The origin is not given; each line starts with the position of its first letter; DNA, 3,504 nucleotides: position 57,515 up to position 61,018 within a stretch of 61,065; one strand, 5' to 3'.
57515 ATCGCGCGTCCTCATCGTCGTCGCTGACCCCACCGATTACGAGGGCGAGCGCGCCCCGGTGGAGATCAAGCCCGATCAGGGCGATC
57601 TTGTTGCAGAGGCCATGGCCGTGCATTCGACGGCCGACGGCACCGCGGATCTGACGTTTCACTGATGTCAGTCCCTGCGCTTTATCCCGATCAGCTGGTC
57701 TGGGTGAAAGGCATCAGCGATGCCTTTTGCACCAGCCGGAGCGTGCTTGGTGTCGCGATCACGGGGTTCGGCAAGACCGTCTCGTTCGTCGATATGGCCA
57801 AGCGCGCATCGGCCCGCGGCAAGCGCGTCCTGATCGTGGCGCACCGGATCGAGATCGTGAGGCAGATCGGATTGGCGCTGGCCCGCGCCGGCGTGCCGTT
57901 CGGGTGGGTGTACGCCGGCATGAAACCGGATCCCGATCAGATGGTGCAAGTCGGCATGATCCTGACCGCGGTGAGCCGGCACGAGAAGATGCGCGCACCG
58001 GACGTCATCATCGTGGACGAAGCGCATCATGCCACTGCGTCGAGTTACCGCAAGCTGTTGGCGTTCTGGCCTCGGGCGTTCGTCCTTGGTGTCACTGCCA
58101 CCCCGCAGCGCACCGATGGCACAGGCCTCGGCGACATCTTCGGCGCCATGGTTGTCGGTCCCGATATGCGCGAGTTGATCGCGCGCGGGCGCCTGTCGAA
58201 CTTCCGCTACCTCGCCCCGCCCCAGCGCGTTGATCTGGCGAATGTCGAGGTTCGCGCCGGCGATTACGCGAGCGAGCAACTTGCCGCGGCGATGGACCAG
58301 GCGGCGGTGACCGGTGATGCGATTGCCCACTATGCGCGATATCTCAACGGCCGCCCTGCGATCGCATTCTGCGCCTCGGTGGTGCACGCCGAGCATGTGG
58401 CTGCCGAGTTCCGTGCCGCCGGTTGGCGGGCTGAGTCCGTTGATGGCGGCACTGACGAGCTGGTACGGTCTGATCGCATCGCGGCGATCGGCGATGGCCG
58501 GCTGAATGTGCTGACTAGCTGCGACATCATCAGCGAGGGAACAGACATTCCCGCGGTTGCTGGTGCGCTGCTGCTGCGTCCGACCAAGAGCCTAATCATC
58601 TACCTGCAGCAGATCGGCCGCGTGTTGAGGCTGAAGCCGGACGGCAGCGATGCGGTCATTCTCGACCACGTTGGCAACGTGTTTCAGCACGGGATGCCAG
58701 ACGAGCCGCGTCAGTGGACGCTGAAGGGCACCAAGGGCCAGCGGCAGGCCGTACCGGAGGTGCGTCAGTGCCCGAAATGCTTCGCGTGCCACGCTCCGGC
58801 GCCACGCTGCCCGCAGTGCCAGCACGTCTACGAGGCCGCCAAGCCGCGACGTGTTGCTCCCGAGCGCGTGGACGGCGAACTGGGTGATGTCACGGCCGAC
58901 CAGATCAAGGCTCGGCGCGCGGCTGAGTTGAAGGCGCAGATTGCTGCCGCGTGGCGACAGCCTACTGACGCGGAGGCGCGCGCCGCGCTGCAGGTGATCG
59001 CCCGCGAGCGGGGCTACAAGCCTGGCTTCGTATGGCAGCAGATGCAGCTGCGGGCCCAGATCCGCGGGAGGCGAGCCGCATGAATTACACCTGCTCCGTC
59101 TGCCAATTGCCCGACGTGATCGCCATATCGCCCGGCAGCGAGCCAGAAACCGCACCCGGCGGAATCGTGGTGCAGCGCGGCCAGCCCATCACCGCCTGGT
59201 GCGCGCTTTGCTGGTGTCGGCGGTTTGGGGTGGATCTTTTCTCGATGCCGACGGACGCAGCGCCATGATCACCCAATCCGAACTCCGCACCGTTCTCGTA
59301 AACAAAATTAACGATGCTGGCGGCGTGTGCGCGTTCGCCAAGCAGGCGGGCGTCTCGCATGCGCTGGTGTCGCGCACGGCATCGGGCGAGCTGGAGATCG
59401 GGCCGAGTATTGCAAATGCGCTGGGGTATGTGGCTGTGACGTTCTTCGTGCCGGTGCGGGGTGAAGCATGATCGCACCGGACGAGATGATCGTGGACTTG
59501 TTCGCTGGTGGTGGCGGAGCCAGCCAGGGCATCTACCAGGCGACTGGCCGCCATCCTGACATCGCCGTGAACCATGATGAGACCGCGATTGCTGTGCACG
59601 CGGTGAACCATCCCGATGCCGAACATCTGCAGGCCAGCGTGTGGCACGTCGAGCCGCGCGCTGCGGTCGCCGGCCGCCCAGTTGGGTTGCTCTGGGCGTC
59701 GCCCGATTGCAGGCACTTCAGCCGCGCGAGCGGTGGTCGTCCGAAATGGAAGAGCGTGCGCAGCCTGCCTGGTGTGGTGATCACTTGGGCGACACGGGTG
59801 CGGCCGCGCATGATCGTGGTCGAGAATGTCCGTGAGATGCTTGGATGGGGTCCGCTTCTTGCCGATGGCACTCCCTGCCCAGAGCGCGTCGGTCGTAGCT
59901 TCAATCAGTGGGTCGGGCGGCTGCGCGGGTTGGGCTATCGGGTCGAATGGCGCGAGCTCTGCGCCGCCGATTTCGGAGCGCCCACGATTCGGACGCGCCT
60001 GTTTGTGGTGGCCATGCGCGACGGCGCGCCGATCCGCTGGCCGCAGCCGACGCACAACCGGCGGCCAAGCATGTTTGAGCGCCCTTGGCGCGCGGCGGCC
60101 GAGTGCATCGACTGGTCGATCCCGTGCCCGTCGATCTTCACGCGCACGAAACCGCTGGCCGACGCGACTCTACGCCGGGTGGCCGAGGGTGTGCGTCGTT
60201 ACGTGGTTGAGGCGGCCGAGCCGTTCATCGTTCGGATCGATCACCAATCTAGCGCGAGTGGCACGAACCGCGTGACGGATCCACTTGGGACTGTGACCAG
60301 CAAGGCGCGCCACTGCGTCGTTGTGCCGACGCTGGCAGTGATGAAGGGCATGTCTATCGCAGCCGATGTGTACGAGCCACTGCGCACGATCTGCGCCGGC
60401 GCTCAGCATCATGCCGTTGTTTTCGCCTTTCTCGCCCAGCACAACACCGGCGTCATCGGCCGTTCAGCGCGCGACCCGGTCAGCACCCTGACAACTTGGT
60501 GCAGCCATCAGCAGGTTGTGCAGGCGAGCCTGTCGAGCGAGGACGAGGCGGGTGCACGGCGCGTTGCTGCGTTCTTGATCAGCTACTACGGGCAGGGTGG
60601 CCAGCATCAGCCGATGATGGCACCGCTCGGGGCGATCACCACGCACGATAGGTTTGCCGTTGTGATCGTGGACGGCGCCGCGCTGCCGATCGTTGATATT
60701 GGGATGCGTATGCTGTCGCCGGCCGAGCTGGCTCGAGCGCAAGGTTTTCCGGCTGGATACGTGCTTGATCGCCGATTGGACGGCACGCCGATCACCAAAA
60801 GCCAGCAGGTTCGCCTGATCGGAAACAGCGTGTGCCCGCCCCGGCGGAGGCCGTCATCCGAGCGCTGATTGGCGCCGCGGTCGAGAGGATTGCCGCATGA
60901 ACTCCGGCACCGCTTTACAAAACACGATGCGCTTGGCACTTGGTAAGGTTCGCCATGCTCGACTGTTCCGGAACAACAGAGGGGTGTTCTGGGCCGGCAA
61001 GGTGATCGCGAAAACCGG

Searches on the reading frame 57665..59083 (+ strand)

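Call 48: search_protein_families(library=pfam, proteins=[window:57665-59083:+], max_evalue=0.1)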
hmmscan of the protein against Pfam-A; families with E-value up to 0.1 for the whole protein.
window:57665-59083:+ (472 aa): 8 families
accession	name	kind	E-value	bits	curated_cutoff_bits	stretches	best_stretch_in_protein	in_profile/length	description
PF04851.21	ResIII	-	5.5e-18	65.9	22.5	1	7-149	5-164/164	Type III restriction enzyme, res subunit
PF00271.37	Helicase_C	-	2.9e-13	50.5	23.5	1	227-323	13-109/110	Helicase conserved C-terminal domain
PF00270.35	DEAD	-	5.1e-08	33.3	26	1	21-149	11-162/167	DEAD/DEAH box helicase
PF18766.7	SWI2_SNF2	-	3.5e-05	24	26.7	1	33-184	27-192/221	SWI2/SNF2 ATPase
PF13604.12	AAA_30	-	0.00017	21.9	27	1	20-148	12-127/191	AAA domain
PF00448.28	SRP54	-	0.0019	18.3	22.7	1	28-121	5-93/196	SRP54-type protein, GTPase domain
PF13401.12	AAA_22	-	0.0099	16.6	27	1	31-134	12-107/130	AAA domain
PF02702.23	KdpD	-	0.068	13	26.1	0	31-58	11-38/210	Osmosensitive K+ channel His kinase sensor domain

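Call 49: search_protein_families(library=phrogs, proteins=[window:57665-59083:+], max_evalue=0.001)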
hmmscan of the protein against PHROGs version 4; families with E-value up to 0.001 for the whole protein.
window:57665-59083:+ (472 aa): 4 families
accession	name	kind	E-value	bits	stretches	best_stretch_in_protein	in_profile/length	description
phrog_16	-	DNA, RNA and nucleotide metabolism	4.8e-88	297.5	1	6-404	273-658/986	DNA helicase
phrog_9690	-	DNA, RNA and nucleotide metabolism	8.2e-17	62.2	1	106-338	35-271/306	DNA helicase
phrog_16694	-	unknown function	4.8e-10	39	1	19-180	288-483/1010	-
phrog_16259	-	DNA, RNA and nucleotide metabolism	2e-05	25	1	15-126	124-239/330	DNA helicase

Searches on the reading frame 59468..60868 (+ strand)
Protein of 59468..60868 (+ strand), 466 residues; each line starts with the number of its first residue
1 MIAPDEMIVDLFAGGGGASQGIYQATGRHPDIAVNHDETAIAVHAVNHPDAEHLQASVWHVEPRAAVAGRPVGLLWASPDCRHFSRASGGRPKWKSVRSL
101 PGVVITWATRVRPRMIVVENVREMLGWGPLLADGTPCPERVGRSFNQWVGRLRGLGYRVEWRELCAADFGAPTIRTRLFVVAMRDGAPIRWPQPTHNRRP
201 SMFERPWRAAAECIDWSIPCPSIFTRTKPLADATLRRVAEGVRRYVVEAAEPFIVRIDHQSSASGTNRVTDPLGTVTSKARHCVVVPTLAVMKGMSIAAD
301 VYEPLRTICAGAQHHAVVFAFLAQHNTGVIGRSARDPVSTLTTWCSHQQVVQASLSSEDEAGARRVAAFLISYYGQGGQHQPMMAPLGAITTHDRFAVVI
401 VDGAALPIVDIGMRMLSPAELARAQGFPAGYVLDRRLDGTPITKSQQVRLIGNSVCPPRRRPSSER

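Call 48: search_protein_families(library=pfam, proteins=[window:59468-60868:+], max_evalue=0.1)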
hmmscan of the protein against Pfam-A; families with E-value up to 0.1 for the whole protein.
window:59468-60868:+ (466 aa): 1 family
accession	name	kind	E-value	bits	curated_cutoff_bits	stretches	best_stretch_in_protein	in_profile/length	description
PF00145.23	DNA_methylase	-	7.2e-23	82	22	2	8-192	3-169/324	C-5 cytosine-specific DNA methylase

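Call 49: search_protein_families(library=phrogs, proteins=[window:59468-60868:+], max_evalue=0.001)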
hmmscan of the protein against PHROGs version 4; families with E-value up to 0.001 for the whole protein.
window:59468-60868:+ (466 aa): 9 families
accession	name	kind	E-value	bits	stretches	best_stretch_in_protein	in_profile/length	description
phrog_116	-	other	2.8e-84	284.9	1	6-458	208-480/779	DNA methyltransferase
phrog_23072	-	other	6.6e-59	201.4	2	300-461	213-381/400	DNA methyltransferase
phrog_29443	-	unknown function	2.9e-49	168.6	1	6-152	3-150/273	-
phrog_363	-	other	4e-36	125.8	1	8-198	56-229/327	DNA methyltransferase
phrog_5999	-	other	1.4e-24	87.2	1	7-96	4-95/109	DNA methyltransferase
phrog_13621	-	unknown function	3.1e-18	66.8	1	398-459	39-100/121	-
phrog_16528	-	other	2.1e-05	25.2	1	361-456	141-206/236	DNA methyltransferase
phrog_32758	-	other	0.00016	22.5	1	151-184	11-44/154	DNA methyltransferase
phrog_26517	-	unknown function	0.00016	22.1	1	3-36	19-52/281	-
